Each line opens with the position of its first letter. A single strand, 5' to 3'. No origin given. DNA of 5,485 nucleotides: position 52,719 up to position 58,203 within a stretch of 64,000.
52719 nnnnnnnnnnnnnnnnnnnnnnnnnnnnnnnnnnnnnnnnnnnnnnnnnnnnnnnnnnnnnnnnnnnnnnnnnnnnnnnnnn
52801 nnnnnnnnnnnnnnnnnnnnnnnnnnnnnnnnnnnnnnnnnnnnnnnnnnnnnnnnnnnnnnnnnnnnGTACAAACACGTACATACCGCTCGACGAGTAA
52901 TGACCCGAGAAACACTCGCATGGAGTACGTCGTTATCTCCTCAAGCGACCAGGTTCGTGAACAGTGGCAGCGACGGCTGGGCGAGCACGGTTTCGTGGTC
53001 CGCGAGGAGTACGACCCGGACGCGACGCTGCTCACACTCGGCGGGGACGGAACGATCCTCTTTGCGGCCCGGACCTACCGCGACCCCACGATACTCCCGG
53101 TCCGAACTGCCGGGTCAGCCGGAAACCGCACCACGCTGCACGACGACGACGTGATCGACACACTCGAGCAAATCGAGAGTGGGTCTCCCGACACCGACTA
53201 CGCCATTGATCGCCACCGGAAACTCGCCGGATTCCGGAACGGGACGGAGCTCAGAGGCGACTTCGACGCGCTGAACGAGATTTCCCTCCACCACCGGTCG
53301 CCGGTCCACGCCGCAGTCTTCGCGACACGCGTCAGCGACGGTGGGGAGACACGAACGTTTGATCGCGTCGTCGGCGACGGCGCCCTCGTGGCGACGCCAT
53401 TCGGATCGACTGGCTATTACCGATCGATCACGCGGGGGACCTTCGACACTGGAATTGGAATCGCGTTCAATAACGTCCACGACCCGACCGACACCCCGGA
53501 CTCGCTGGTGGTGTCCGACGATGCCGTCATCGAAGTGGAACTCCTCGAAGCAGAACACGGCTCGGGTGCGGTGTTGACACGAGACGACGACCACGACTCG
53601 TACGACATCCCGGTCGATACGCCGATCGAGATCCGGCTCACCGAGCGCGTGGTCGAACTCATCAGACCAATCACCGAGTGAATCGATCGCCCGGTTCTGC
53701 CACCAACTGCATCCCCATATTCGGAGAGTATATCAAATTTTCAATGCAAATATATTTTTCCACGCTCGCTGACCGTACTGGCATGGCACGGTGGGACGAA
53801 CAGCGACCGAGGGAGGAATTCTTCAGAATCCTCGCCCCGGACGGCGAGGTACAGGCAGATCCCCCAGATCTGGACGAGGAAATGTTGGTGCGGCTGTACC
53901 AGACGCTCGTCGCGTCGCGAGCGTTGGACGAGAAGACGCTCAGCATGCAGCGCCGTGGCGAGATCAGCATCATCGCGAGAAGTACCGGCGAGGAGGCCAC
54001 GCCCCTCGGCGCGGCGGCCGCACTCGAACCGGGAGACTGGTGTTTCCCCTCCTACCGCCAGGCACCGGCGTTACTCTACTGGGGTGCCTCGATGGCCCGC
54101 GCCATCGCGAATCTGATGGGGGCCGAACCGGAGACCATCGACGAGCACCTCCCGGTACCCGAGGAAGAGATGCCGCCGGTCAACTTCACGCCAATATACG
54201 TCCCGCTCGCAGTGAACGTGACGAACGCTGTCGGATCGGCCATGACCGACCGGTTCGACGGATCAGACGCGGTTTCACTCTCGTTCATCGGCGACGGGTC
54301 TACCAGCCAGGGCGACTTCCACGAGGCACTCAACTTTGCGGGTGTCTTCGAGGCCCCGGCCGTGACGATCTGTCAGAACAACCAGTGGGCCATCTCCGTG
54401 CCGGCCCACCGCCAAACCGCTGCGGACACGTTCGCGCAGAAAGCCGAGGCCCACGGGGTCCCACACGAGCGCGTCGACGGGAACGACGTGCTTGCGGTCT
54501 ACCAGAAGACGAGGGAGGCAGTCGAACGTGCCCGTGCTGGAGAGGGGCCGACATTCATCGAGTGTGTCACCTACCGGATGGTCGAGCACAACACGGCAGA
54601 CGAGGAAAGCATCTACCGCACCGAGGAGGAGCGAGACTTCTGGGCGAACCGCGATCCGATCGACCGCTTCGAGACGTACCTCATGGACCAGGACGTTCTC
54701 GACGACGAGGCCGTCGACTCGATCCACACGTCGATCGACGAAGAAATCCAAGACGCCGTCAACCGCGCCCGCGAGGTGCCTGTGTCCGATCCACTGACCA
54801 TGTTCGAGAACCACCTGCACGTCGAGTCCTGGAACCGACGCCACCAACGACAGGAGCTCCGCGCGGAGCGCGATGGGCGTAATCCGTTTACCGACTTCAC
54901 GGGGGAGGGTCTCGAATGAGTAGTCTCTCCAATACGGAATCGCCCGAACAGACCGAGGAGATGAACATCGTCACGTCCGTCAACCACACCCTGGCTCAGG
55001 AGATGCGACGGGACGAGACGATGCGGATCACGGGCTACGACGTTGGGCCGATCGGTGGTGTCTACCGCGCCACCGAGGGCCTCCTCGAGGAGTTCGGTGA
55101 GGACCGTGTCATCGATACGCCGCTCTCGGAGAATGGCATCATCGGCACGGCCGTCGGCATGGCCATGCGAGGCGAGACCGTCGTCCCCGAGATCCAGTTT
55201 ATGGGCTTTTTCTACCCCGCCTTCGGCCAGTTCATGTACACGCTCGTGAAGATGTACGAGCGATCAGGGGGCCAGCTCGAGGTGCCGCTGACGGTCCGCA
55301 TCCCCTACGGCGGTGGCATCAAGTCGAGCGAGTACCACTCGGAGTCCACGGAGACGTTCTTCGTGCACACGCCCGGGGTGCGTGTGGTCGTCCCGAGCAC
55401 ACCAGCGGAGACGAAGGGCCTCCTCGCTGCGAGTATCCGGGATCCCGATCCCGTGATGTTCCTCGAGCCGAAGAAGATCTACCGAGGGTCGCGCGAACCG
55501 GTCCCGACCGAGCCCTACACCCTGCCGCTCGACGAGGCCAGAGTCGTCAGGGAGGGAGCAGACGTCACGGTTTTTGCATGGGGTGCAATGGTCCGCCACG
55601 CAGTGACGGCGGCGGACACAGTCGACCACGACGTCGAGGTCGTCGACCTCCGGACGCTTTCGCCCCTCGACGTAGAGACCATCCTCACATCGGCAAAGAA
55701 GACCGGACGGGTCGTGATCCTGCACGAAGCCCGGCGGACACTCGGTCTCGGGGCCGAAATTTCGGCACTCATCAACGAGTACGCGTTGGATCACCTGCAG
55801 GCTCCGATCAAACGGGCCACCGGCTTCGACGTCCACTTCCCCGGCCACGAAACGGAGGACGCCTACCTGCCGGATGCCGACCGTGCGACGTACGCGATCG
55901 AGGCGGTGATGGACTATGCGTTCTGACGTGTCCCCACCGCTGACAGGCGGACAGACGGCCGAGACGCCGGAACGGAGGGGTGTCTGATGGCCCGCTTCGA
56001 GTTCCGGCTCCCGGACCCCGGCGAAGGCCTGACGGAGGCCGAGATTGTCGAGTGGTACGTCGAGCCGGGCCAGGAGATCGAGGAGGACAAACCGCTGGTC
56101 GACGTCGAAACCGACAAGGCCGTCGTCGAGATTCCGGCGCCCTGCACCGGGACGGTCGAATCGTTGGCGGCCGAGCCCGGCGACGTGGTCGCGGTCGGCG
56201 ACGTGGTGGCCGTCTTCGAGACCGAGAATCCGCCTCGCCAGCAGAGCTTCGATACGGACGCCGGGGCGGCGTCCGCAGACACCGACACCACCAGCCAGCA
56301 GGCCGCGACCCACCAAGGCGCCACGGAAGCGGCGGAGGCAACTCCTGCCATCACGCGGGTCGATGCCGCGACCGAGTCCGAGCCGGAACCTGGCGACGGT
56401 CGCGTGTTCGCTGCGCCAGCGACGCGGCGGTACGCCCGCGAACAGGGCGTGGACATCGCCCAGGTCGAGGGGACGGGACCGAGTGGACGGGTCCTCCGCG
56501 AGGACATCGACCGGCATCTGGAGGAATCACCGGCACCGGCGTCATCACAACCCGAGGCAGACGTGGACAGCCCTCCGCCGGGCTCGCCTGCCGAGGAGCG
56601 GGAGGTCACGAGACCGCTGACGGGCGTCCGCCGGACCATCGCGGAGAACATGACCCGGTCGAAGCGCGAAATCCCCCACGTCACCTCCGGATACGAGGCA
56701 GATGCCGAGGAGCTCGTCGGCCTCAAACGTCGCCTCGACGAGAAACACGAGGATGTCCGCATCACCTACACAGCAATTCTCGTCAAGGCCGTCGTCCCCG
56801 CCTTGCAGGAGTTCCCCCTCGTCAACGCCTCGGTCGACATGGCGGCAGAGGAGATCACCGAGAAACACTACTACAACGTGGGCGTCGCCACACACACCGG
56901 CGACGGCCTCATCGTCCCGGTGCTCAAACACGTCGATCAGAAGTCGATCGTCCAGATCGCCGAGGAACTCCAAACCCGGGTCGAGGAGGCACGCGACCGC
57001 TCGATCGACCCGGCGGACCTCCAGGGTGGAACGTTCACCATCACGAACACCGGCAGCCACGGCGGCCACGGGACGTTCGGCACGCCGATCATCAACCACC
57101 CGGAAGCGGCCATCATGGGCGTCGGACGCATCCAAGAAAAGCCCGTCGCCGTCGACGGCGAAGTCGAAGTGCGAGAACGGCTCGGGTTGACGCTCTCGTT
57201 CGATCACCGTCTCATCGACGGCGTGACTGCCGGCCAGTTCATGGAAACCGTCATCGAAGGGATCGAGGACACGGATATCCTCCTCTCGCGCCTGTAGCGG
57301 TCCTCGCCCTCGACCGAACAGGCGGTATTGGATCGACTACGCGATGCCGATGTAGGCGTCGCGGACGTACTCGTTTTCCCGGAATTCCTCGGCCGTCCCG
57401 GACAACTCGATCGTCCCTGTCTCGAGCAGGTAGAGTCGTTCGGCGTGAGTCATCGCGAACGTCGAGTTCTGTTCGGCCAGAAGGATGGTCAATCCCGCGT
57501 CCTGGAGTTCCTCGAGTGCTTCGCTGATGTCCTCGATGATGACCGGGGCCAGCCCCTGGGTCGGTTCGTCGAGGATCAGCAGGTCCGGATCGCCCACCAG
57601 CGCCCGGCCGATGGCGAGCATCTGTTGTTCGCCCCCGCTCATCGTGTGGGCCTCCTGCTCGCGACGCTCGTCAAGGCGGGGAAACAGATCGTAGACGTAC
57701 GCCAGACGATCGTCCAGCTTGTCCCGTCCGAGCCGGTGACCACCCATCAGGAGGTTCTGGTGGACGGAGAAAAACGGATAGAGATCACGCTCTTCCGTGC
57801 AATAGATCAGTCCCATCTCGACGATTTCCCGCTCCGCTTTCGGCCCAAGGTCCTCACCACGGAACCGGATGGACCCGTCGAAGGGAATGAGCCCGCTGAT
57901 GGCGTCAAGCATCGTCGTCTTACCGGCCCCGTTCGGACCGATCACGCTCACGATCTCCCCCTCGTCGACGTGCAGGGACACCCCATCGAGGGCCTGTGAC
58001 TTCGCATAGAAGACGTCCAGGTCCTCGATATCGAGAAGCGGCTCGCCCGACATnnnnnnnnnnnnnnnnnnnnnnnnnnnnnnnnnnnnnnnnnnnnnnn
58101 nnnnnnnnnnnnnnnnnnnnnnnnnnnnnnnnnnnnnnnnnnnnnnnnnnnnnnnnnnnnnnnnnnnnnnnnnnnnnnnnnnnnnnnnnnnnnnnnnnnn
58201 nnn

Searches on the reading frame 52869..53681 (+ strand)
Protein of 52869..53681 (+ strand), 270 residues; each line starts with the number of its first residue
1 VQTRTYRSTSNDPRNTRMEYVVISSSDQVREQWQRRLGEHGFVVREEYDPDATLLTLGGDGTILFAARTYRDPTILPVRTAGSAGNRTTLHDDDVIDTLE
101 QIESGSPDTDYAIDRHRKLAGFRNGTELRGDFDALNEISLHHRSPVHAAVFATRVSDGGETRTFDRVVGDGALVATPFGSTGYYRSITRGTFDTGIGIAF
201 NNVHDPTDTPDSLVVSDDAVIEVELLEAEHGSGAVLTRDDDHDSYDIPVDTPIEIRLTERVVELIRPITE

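Call 20: search_protein_families(library=pfam, proteins=[window:52869-53681:+], max_evalue=0.001)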
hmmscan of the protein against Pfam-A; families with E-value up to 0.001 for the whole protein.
window:52869-53681:+ (270 aa): 2 families
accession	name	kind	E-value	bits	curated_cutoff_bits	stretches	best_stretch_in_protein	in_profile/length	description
PF01513.26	NAD_kinase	-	1.1e-05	26.1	25.5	1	52-104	74-127/130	ATP-NAD kinase N-terminal domain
PF20143.4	NAD_kinase_C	-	3.7e-05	23.9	23.7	1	136-265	2-124/126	ATP-NAD kinase C-terminal domain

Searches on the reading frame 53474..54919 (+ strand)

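Call 20: search_protein_families(library=pfam, proteins=[window:53474-54919:+], max_evalue=0.001)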
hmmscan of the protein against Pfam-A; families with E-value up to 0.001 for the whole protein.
window:53474-54919:+ (481 aa): 4 families
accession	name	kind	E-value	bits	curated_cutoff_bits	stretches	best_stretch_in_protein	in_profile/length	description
PF00676.26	E1_dh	-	2e-83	280.3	22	1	144-439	3-298/300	Dehydrogenase E1 component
PF13292.11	DXP_synthase_N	-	3.8e-05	23.6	21.2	1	249-310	117-178/274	1-deoxy-D-xylulose-5-phosphate synthase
PF00456.26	Transketolase_N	-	0.00034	20.1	22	1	255-366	134-243/334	Transketolase, thiamine diphosphate binding domain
PF02775.26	TPP_enzyme_C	-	0.00045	20.5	21.9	0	242-364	27-151/151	Thiamine pyrophosphate enzyme, C-terminal TPP binding domain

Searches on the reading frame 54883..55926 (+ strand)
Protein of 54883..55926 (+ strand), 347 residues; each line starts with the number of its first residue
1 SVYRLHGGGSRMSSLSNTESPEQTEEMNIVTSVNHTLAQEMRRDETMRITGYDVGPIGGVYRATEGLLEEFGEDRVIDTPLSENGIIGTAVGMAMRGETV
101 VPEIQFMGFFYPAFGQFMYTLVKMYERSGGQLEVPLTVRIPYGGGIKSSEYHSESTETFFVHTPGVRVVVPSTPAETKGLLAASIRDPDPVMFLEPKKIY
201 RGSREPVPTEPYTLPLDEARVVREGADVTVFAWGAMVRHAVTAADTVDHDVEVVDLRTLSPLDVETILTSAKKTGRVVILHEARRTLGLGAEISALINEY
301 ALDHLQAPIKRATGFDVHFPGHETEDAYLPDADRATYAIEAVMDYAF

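Call 20: search_protein_families(library=pfam, proteins=[window:54883-55926:+], max_evalue=0.001)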
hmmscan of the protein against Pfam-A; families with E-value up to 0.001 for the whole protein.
window:54883-55926:+ (347 aa): 2 families
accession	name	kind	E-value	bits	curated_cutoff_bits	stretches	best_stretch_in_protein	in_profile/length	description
PF02779.29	Transket_pyr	-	9.3e-40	136.5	27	1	26-201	2-173/174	Transketolase, pyrimidine binding domain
PF02780.25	Transketolase_C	-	1.5e-35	122.2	25.9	1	218-333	2-122/124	Transketolase, C-terminal domain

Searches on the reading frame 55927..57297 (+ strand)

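Call 20: search_protein_families(library=pfam, proteins=[window:55927-57297:+], max_evalue=0.001)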
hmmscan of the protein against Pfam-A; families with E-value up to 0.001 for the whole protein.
window:55927-57297:+ (456 aa): 3 families
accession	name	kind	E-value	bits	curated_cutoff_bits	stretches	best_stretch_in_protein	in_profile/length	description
PF00198.28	2-oxoacid_dh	-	9.8e-81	271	23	1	225-451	3-229/232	2-oxoacid dehydrogenases acyltransferase (catalytic domain)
PF00364.28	Biotin_lipoyl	-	2e-20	72.8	22.1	1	25-96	2-72/73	Biotin-requiring enzyme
PF02817.22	E3_binding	-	1.8e-15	57.3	23.7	1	160-194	1-35/36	e3 binding domain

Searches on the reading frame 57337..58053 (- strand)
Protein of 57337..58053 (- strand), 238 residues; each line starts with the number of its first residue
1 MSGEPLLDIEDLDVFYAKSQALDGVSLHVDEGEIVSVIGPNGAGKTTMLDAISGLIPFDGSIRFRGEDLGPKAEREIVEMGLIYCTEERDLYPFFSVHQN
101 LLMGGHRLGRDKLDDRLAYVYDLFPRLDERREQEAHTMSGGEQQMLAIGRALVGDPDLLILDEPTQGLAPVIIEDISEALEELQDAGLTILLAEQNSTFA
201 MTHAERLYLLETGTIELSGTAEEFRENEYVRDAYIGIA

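Call 21: search_protein_families(library=pfam, proteins=[window:57337-58053:-], max_evalue=0.001)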
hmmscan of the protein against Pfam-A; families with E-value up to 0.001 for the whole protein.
window:57337-58053:- (238 aa): 5 families
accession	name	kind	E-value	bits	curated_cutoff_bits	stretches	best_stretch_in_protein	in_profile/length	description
PF00005.33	ABC_tran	-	2.5e-28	99.8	25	1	22-166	1-137/137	ABC transporter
PF13304.12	AAA_21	-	5.2e-13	50.2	27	2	129-192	229-295/304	AAA domain, putative AbiEii toxin, Type IV TA system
PF13555.12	AAA_29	-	8.3e-07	29.1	27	1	22-56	12-46/61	P-loop containing region of AAA domain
PF02463.25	SMC_N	-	8.8e-06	25.7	40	1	18-70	11-62/220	RecF/RecN/SMC N terminal domain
PF13476.12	AAA_23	-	0.00012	23.2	27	1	33-53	20-40/201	AAA domain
